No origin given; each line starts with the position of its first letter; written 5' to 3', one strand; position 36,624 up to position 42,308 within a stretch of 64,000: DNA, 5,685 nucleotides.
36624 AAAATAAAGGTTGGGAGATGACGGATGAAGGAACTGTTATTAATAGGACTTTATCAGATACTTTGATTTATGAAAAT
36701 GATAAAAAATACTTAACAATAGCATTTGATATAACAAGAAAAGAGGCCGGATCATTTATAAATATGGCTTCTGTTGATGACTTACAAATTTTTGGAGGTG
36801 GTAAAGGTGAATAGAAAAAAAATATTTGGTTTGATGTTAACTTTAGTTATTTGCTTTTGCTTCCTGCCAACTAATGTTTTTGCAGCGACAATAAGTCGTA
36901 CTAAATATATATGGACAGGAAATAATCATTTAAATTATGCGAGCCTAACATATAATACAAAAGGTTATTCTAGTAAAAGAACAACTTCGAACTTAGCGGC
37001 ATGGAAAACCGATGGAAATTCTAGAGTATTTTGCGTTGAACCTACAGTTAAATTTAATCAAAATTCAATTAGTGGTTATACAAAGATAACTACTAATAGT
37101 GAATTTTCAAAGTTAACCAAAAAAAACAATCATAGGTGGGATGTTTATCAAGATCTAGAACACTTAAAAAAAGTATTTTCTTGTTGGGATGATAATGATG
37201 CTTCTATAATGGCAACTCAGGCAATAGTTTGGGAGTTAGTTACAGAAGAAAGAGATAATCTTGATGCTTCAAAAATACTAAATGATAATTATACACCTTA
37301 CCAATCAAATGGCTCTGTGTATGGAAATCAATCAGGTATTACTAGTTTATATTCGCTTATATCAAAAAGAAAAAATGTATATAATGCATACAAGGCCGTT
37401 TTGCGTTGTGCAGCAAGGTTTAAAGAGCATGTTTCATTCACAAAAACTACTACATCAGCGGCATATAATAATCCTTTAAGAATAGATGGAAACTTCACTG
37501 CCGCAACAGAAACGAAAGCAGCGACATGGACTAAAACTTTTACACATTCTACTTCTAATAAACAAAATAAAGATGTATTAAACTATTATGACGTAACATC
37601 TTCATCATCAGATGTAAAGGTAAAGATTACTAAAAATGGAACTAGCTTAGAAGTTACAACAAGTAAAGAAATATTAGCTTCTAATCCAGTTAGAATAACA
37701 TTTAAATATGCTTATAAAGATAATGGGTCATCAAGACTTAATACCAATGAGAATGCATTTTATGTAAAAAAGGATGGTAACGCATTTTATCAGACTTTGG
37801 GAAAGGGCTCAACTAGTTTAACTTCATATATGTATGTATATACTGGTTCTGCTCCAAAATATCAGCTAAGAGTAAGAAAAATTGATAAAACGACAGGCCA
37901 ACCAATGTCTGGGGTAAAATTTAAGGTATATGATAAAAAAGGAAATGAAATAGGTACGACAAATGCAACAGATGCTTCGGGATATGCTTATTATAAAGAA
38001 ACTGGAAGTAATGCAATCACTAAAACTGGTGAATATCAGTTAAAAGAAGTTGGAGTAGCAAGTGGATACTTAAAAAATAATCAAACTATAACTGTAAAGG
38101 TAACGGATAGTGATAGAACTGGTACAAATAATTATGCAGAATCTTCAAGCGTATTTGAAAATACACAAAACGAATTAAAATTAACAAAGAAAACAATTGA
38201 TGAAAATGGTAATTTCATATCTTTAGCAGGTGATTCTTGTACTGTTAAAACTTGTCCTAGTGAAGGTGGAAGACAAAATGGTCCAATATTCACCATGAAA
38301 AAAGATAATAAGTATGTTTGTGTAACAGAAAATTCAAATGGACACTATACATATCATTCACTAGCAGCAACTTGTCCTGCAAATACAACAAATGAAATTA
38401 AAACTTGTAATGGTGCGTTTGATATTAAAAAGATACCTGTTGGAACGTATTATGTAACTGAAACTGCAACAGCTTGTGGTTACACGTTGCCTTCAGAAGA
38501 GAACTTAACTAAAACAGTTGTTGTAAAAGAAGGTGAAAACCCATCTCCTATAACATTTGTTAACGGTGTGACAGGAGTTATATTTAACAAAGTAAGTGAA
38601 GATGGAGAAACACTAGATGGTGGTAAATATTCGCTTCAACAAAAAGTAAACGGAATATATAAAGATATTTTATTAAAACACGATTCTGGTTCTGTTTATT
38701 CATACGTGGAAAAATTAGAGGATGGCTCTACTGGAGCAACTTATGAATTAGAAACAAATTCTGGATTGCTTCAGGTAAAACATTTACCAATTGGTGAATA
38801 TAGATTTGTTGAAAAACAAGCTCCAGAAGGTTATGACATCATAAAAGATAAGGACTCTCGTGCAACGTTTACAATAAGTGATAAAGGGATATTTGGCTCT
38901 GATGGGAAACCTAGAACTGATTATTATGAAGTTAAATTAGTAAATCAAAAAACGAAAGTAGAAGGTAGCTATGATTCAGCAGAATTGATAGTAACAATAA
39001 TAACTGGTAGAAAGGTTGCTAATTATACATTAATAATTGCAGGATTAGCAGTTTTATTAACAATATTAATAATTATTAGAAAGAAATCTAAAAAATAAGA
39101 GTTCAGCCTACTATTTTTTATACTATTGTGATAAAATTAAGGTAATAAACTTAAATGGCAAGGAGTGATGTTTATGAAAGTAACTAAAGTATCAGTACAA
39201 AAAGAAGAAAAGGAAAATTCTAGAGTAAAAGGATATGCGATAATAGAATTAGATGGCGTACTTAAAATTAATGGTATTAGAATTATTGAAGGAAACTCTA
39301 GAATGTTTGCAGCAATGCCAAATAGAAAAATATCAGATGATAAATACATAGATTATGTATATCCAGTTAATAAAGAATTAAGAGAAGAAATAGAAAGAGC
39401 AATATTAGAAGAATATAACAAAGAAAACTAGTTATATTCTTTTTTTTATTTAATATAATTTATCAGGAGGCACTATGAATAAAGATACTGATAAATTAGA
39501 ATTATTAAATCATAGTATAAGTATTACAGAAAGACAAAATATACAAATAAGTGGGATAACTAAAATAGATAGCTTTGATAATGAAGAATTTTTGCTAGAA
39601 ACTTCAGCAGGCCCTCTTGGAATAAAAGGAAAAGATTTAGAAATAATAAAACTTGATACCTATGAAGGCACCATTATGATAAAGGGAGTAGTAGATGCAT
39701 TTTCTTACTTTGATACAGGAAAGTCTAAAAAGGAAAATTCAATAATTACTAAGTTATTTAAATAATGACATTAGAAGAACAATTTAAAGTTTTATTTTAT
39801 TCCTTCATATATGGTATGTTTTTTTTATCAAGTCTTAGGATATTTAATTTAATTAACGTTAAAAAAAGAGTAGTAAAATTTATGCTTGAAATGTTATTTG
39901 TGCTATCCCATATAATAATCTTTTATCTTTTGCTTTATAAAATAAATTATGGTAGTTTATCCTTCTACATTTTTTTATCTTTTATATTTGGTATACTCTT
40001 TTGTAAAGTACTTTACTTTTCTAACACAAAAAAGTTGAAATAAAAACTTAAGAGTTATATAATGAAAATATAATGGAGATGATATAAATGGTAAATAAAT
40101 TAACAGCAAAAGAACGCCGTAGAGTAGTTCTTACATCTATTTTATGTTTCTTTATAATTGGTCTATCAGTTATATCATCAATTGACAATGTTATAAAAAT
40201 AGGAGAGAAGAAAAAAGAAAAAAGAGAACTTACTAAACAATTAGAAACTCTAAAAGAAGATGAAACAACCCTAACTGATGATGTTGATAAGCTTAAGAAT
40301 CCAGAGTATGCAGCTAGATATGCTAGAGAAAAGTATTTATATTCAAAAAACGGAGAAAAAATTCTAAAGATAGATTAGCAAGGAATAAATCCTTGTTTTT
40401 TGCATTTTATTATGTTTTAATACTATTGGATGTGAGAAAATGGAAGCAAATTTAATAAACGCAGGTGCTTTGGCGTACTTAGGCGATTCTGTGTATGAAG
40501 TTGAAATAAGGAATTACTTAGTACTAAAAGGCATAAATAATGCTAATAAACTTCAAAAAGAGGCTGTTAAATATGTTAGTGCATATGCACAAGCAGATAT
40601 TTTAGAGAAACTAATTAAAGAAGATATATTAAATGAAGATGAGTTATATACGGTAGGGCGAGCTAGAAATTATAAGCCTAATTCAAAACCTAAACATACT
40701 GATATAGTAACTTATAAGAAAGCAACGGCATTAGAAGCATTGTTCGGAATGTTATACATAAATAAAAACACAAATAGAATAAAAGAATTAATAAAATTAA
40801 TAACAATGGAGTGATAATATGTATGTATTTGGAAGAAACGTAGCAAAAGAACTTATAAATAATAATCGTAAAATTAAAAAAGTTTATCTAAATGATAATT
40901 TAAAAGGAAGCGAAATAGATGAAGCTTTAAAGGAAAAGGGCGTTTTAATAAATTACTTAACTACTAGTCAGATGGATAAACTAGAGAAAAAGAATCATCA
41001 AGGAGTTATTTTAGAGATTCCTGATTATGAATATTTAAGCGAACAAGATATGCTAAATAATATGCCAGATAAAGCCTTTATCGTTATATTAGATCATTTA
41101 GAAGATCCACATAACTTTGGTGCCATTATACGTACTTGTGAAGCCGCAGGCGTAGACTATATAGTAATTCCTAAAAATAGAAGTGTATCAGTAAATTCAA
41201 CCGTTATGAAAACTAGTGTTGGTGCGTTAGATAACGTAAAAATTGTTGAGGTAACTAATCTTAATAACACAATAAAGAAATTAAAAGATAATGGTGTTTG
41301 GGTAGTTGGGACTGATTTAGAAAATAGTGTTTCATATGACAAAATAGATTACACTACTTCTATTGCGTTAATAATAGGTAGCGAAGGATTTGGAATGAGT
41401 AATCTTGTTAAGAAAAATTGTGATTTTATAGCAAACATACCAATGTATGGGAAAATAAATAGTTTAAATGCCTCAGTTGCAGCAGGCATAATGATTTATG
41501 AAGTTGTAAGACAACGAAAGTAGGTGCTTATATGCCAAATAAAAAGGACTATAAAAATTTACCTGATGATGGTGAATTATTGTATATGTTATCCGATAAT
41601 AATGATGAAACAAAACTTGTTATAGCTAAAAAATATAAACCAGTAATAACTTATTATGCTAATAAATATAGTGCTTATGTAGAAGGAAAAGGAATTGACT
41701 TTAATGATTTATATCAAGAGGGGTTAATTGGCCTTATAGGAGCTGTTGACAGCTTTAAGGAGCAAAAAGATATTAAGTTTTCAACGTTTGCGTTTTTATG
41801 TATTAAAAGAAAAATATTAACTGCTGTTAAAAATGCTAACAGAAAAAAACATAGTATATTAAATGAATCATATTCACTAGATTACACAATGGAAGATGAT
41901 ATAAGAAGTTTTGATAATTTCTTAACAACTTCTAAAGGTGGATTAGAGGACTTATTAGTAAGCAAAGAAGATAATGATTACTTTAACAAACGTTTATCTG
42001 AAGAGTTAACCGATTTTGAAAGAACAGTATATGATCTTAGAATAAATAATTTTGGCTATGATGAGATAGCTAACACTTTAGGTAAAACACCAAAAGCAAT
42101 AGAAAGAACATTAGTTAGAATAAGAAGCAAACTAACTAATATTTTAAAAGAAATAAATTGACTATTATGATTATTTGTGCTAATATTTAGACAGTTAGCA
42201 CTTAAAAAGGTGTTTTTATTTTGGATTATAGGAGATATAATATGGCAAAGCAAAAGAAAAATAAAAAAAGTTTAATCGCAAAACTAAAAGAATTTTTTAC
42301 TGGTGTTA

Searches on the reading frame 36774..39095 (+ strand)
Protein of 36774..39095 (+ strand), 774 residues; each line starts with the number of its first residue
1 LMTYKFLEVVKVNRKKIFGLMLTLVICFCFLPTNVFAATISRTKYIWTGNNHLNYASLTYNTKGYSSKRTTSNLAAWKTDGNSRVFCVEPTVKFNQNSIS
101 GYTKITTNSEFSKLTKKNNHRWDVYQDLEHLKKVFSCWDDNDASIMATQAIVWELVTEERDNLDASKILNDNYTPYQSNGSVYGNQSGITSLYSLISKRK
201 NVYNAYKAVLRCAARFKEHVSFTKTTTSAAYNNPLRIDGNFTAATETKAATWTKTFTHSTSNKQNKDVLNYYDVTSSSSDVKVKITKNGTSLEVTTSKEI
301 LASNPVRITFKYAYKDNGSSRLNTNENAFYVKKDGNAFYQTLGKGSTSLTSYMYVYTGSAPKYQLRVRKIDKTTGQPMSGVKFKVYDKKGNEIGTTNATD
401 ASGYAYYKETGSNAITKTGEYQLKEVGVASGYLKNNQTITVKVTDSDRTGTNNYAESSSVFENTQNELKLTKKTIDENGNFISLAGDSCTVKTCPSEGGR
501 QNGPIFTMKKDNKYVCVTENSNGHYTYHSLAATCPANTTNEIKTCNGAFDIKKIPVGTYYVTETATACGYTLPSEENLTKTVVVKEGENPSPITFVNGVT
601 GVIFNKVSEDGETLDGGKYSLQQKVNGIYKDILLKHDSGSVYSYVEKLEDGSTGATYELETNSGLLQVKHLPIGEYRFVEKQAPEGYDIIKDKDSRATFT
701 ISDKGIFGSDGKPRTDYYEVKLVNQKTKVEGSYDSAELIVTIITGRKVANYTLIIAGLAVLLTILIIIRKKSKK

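Call 62: search_protein_families(library=pfam, proteins=[window:36774-39095:+], max_evalue=0.001)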
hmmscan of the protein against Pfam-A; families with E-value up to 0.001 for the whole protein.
window:36774-39095:+ (774 aa): 1 family
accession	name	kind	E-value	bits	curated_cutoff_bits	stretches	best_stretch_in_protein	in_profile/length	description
PF17802.7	SpaA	-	8.9e-28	96.7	23.1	3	364-451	2-84/91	Prealbumin-like fold domain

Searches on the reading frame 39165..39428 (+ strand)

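Call 27: search_protein_families(library=pfam, proteins=[window:39165-39428:+], max_evalue=0.01)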
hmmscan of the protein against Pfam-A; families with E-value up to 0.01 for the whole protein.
window:39165-39428:+ (88 aa): 1 family
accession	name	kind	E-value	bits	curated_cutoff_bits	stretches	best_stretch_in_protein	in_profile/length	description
PF04026.17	SpoVG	-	1.7e-24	86.2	29.6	1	4-86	1-82/82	SpoVG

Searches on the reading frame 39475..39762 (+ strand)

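Call 27: search_protein_families(library=pfam, proteins=[window:39475-39762:+], max_evalue=0.01)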
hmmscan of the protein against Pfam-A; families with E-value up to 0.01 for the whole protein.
window:39475-39762:+ (96 aa): 1 family
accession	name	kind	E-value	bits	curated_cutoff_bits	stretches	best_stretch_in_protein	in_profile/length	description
PF07873.16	YabP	-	3.6e-17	62.4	27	1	13-78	1-64/64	YabP family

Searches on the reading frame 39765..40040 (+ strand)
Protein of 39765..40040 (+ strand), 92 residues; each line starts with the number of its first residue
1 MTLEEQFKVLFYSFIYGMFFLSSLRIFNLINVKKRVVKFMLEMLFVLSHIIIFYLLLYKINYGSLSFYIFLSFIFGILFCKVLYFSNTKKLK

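Call 27: search_protein_families(library=pfam, proteins=[window:39765-40040:+], max_evalue=0.01)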
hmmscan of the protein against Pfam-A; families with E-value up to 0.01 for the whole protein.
window:39765-40040:+ (92 aa): 1 family
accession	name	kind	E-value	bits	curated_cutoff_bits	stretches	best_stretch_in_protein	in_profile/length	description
PF09578.15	Spore_YabQ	-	1.7e-07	31.8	27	1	11-83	2-77/79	Spore cortex protein YabQ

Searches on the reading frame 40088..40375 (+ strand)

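Call 27: search_protein_families(library=pfam, proteins=[window:40088-40375:+], max_evalue=0.01)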
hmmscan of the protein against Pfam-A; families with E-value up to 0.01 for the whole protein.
window:40088-40375:+ (96 aa): 2 families
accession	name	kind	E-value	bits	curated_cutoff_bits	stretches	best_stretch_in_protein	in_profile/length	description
PF04977.20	DivIC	-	2e-14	53.6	28.9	1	22-95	3-77/80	Septum formation initiator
PF05384.16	DegS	-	0.0066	16.4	27.6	1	30-77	13-61/159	Sensor protein DegS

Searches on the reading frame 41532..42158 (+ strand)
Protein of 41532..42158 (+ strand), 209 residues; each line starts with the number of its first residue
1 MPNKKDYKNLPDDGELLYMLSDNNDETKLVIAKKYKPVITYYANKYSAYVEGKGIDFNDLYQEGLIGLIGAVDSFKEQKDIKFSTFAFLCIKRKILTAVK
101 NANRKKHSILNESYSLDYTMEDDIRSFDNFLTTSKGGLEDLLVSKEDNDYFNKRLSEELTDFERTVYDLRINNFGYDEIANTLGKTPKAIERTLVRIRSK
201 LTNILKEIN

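Call 62: search_protein_families(library=pfam, proteins=[window:41532-42158:+], max_evalue=0.001)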
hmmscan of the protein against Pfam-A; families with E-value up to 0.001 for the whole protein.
window:41532-42158:+ (209 aa): 2 families
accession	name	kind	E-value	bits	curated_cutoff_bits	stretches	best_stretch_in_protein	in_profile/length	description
PF04542.20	Sigma70_r2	-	3.9e-14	52.6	24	1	33-104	3-70/71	Sigma-70 region 2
PF08281.18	Sigma70_r4_2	-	1.3e-05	25.2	25.7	1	157-201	9-54/54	Sigma-70, region 4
